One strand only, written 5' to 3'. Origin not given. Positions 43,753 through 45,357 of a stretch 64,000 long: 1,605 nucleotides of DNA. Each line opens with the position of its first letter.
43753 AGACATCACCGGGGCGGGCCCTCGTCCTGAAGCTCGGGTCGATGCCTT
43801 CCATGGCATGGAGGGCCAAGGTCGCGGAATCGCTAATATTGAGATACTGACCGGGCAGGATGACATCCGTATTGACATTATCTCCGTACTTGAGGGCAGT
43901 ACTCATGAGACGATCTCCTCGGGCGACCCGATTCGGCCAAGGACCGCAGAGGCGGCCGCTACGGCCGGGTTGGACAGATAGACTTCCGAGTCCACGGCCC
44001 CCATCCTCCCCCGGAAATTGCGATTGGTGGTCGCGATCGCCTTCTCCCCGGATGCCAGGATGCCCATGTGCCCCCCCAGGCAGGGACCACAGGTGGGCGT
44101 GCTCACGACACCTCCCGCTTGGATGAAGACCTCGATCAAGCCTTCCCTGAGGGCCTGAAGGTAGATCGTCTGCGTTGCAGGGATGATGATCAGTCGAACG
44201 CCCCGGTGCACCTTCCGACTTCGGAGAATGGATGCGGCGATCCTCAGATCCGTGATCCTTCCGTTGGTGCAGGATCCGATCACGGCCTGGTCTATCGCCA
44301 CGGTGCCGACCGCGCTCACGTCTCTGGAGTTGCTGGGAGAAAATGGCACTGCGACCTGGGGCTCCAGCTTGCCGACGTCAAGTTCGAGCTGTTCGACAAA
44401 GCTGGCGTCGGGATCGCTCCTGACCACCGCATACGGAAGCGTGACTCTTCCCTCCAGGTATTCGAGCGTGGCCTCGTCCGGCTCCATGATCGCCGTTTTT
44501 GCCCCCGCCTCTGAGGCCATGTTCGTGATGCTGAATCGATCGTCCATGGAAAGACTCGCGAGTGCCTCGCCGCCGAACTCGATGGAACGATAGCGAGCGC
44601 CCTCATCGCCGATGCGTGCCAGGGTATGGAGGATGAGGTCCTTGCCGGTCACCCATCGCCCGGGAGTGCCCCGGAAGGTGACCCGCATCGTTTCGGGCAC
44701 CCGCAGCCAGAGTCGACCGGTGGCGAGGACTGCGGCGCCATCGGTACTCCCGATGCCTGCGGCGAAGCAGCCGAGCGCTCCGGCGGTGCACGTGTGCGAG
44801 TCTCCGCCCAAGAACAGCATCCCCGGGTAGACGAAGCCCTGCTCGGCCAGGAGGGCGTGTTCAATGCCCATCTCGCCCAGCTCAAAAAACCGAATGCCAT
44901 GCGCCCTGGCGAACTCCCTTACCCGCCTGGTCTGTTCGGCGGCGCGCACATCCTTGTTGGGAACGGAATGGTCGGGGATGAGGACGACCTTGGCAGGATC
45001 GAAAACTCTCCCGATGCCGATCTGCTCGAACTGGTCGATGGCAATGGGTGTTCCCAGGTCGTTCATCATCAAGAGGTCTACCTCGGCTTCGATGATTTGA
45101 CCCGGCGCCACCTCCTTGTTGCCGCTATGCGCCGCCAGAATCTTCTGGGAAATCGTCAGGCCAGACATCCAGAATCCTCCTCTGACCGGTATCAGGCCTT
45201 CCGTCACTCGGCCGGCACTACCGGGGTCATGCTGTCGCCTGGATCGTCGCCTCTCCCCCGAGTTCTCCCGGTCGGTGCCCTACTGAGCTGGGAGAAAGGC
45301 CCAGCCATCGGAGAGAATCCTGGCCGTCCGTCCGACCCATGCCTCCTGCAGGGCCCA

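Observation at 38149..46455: Eight-gene operon combining PrpF isomerase, archaeal-type LeuCD hydro-lyase, split ComDE-like TPP decarboxylase, Ldh_2 (ComC-family) dehydrogenase, F420-type LLM and an OYE/dienoyl reductase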

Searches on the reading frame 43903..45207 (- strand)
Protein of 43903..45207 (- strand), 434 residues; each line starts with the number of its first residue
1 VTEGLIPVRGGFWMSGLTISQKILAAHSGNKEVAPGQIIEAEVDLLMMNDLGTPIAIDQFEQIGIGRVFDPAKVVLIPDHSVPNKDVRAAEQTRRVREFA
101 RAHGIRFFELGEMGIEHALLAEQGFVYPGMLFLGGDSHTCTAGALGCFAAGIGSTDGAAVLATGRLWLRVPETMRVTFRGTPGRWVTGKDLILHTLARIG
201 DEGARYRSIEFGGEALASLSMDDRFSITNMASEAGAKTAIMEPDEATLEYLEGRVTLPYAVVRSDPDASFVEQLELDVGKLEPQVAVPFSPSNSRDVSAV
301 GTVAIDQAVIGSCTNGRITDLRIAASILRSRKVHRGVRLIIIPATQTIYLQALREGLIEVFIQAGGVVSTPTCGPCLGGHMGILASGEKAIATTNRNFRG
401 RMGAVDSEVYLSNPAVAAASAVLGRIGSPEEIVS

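Call 4: search_protein_families(library=pfam, proteins=[window:43903-45207:-])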
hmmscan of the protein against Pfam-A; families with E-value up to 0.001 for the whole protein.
window:43903-45207:- (434 aa): 1 family
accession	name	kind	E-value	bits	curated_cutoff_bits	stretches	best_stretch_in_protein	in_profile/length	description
PF00330.25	Aconitase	-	8.9e-101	338.6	28.7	2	21-298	1-304/463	Aconitase family (aconitate hydratase)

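Call 5: search_protein_families(library=ncbifam, proteins=[window:43903-45207:-])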
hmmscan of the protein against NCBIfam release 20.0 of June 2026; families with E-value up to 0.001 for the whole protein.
window:43903-45207:- (434 aa): 19 families
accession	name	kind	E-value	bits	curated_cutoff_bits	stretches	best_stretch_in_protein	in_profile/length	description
TIGR02083.1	LEU2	equivalog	2.5e-181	603.2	610.65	1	17-432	1-419/419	3-isopropylmalate dehydratase large subunit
NF001614.1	PRK00402.1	subfamily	9e-180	597.8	385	1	18-430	2-415/415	aconitase/3-isopropylmalate dehydratase large subunit family protein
TIGR01343.1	hacA_fam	subfamily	2.8e-167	556.5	385.7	1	18-429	1-411/412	homoaconitate hydratase family protein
TIGR02086.1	IPMI_arch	subfamily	5.4e-158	526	410.15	1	18-430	2-410/411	3-isopropylmalate dehydratase/homoaconitate hydratase family large subunit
NF040615.1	HacA_Meth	equivalog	6.4e-141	469.8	550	1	18-428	2-417/419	homoaconitase large subunit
NF009116.0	PRK12466.1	subfamily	2.5e-99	333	531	2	16-298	4-304/472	3-isopropylmalate dehydratase large subunit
NF005558.0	PRK07229.1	equivalog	1.3e-98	331.2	612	1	16-432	2-415/647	aconitate hydratase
NF004016.0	PRK05478.1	subfamily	2e-87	293.7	510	2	17-298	4-302/468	3-isopropylmalate dehydratase large subunit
TIGR01342.1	acon_putative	hypoth_equivalog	7e-79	265.7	719.15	1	18-431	1-411/655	putative aconitate hydratase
TIGR00170.1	leuC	equivalog_domain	9.4e-75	252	560.25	2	18-294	4-297/466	3-isopropylmalate dehydratase large subunit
TIGR00139.1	h_aconitase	equivalog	7e-73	246.1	529.9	2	28-257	17-246/709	homoaconitase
NF006690.0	PRK09238.1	equivalog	3.4e-46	157.6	782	2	261-432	648-817/852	bifunctional aconitate hydratase 2/2-methylisocitrate dehydratase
TIGR01340.1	aconitase_mito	equivalog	9.5e-45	153.2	825.35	1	35-425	48-471/745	aconitate hydratase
NF008503.0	PRK11413.1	equivalog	2.9e-34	118.1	641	2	128-299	141-313/753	hydratase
TIGR00117.1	acnB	equivalog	1.3e-31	109.2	1287.2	2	261-432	647-815/844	bifunctional aconitate hydratase 2/2-methylisocitrate dehydratase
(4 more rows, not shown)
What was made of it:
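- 43903..45168 (-): LeuC-type (archaeal/LEU2-type) aconitase-family hydro-lyase, large subunit. TIGR02083 LEU2 603.2 bits against a 610.65 cut-off; subfamily NF001614 597.8 bits, above its 385 cut-off (call 5).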

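Call 30: find_homologous_proteins(query=window:43903-45207:-, max_evalue=1e-30)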
Query window:43903-45207:- (434 aa): 8000 proteins with E <= 1e-30 among 8000 candidates; the best 120 are listed.
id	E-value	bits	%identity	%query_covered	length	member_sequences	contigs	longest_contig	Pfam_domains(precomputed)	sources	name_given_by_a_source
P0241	7.0e-273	923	100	97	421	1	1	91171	PF00330.26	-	-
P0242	1.2e-264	896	97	97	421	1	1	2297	PF00330.26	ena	-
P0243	6.6e-248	840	90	97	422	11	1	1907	PF00330.26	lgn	-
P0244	7.0e-233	791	83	97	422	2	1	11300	PF00330.26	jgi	jgi:3-isopropylmalate/(R)-2-methylmalate dehydratase large subunit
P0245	1.4e-189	648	69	96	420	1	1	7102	PF00330.26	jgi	jgi:3-isopropylmalate/(R)-2-methylmalate dehydratase large subunit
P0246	1.5e-182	625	100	65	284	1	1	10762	PF00330.26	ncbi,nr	ncbi:MAG TPA: aconitase family protein, partial [Candidatus Methylomirabilis sp.]|nr:aconitase famil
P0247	1.0e-177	609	64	96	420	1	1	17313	PF00330.26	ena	-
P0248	7.6e-177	606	62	96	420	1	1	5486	PF00330.26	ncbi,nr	ncbi:TPA: 3-isopropylmalate dehydratase large subunit [Candidatus Poribacteria bacterium]|nr:3-isopr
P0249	9.9e-177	606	-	-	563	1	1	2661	PF00330.26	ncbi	-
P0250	1.4e-176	605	62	96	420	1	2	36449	PF00330.26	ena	-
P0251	3.7e-176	604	63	96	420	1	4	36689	PF00330.26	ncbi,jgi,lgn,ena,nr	ncbi:3-isopropylmalate dehydratase large subunit [Candidatus Poribacteria bacterium]|nr:3-isopropylm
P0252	9.1e-176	603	63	96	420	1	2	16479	PF00330.26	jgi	-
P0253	1.2e-174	599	62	96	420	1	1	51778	PF00330.26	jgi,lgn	jgi:3-isopropylmalate/(R)-2-methylmalate dehydratase large subunit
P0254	6.4e-173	593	62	96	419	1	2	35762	PF00330.26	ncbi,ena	-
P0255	7.4e-172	590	61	96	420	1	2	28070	PF00330.26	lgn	-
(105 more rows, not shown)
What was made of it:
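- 43903..45168 (-): It is 59-64% identical to annotated LeuC proteins of other phyla (call 30).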

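Call 31: find_encoding_contigs(protein=P0244, flank=10000, max_places=3)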
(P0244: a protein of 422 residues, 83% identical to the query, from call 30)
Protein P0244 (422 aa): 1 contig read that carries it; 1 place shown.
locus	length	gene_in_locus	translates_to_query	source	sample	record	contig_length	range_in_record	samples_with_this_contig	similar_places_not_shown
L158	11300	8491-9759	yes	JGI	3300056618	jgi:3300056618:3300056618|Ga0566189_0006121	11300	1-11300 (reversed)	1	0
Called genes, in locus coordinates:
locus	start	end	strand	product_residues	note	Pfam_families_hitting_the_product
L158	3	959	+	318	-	?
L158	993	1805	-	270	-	-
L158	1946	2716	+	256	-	PF00753:Lactamase_B, PF23023:Anti-Pycsar_Apyc1 (weak)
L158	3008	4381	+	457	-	PF13433:Peripla_BP_5, PF13458:Peripla_BP_6, PF01094:ANF_receptor, PF13433:Peripla_BP_5 (weak)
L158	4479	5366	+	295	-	PF02653:BPD_transp_2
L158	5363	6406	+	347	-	PF02653:BPD_transp_2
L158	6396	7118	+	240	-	PF00005:ABC_tran, PF13304:AAA_21 (faint), PF12399:BCA_ABC_TP_C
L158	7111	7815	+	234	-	PF00005:ABC_tran, PF13304:AAA_21 (faint)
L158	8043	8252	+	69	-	-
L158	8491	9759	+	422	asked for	PF00330:Aconitase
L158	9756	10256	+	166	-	PF00694:Aconitase_C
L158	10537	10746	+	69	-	-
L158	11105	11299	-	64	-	?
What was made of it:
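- On 3-isopropylmalate dehydratase, LEU2 type (TIGR02083/TIGR02084): The 83% ortholog sits behind a Liv-type ABC importer with no leu genes (call 31).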

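Call 32: find_encoding_contigs(protein=P0245, flank=10000, max_places=3)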
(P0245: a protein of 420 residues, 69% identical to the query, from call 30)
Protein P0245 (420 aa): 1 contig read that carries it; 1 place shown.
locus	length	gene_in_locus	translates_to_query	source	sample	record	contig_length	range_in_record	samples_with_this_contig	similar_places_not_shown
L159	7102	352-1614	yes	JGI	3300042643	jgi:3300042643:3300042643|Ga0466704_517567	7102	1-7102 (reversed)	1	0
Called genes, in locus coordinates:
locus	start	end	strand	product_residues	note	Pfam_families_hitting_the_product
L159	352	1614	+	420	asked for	PF00330:Aconitase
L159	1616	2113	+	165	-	PF06434:Aconitase_2_N (faint), PF00694:Aconitase_C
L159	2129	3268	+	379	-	PF00180:Iso_dh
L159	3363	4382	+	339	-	PF03480:DctP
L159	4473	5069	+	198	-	PF04290:DctQ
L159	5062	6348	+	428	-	PF06808:DctM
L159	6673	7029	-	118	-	PF00877:NLPC_P60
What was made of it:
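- Closest known: LeuCD/LeuB of leucine biosynthesis and the citramalate route. Different: The operon partners are catabolic-type enzymes, and the close relatives sit beside importers (calls 31, 32).
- LeuC relatives sit next to importers: a Liv-type ABC transporter in L158; LeuCD-LeuB-TRAP in L159 (calls 31, 32). Its closest relatives sit beside importers (calls 31, 32).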

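Call 59: search_protein_families(library=ncbifam, proteins=[L159:2129-3268:+], max_evalue=1e-40)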
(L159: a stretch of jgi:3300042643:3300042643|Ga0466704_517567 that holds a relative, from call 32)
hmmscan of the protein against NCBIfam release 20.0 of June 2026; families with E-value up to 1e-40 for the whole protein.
L159:2129-3268:+ (379 aa): 12 families
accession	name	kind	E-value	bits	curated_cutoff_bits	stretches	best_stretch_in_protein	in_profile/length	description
TIGR00169.1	leuB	equivalog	1.6e-123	412.2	353.2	1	9-368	2-348/349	3-isopropylmalate dehydrogenase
NF002898.0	PRK03437.1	equivalog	2.6e-72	244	393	1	7-370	5-342/347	3-isopropylmalate dehydrogenase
TIGR02088.1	LEU3_arch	subfamily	1.4e-71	241.4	409.8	1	11-368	3-322/324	isopropylmalate/isohomocitrate dehydrogenases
NF040626.1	AksF2_Meth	equivalog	5.1e-70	236.4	540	1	8-369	3-326/333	homoisocitrate dehydrogenase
TIGR02089.1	TTC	equivalog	9.3e-64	215.5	470.4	1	7-357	4-340/352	tartrate dehydrogenase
NF040619.1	AksF_Meth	equivalog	4.7e-61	206.8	500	1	8-368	3-342/343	homoisocitrate dehydrogenase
NF006529.0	PRK08997.1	equivalog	2.1e-58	197.8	510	1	10-352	7-318/335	isocitrate dehydrogenase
NF006673.0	PRK09222.1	equivalog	2e-56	192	509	1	8-370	6-338/482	NADP-dependent isocitrate dehydrogenase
NF006048.0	PRK08194.1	equivalog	2.5e-54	184.7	501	1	8-369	5-345/352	tartrate dehydrogenase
NF040855.1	iso_homocit_dh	equivalog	1e-48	166.4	680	1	8-352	3-303/345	isocitrate--homoisocitrate dehydrogenase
TIGR02924.1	ICDH_alpha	equivalog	1.1e-47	163.2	561.35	1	9-371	3-335/473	isocitrate dehydrogenase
TIGR00175.1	mito_nad_idh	equivalog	6e-44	150.6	432.4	1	9-351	6-317/334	isocitrate dehydrogenase (NAD(+))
